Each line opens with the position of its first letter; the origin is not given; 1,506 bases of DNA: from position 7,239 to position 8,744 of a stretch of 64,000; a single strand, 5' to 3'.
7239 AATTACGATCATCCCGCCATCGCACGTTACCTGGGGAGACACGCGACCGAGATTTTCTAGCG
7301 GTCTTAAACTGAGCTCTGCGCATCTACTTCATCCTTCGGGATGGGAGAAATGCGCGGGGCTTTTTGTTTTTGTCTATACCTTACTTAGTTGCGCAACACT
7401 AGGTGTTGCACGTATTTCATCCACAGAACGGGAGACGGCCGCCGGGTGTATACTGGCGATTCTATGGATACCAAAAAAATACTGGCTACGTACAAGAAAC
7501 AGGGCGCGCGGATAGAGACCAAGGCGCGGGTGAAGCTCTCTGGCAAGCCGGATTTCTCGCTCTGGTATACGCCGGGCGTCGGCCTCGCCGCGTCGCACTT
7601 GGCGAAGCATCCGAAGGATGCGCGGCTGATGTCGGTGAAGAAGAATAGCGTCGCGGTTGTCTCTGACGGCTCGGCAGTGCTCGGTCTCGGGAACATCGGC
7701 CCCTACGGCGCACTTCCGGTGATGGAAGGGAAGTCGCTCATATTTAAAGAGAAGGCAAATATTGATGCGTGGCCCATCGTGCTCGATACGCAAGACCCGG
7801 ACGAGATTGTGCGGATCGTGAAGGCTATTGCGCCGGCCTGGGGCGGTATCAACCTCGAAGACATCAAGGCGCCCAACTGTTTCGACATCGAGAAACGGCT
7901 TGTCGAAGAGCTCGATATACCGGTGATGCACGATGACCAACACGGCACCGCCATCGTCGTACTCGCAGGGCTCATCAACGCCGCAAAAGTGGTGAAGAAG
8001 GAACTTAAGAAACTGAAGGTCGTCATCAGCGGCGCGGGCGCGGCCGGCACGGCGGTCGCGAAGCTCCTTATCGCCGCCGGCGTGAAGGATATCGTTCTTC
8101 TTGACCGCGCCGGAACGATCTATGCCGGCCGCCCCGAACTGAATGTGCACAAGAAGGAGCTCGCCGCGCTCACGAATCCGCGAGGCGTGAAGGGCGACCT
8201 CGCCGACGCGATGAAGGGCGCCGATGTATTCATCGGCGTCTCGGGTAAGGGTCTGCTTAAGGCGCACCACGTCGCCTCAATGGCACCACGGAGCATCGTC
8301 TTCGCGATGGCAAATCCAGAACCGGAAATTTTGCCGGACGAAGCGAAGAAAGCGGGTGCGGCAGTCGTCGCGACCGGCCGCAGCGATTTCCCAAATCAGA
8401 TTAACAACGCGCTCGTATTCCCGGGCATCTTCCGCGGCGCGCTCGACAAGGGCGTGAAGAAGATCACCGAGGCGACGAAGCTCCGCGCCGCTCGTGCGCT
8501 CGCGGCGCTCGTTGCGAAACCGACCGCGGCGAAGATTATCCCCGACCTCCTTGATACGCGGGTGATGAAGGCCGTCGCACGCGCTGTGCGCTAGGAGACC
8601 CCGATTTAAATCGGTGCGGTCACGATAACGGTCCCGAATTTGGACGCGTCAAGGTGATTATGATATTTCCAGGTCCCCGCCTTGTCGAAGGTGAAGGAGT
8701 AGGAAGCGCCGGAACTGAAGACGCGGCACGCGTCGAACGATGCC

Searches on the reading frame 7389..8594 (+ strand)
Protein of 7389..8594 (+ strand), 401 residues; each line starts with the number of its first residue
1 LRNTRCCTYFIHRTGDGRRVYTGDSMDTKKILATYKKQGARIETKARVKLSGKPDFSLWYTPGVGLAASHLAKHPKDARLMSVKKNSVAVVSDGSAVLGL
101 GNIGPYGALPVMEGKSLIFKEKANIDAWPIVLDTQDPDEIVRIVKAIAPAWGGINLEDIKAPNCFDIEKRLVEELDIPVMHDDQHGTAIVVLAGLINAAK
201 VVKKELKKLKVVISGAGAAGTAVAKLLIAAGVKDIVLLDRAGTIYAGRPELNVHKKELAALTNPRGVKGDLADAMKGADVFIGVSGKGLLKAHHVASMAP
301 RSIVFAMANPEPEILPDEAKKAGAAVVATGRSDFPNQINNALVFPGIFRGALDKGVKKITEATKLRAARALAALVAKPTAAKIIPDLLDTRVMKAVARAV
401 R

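Call 11: search_protein_families(library=pfam, proteins=[window:7389-8594:+], max_evalue=0.00001)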
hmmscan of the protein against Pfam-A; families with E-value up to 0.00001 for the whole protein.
window:7389-8594:+ (401 aa): 3 families
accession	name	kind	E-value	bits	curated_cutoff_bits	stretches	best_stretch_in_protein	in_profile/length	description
PF00390.24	malic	-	6.3e-26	91.7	23.1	1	50-171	12-181/182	Malic enzyme, N-terminal domain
PF03949.21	Malic_M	-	4.9e-23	82.2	23.5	1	186-399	3-252/258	Malic enzyme, NAD binding domain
PF00899.27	ThiF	-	1.5e-06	28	28.1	1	203-240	15-52/238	ThiF family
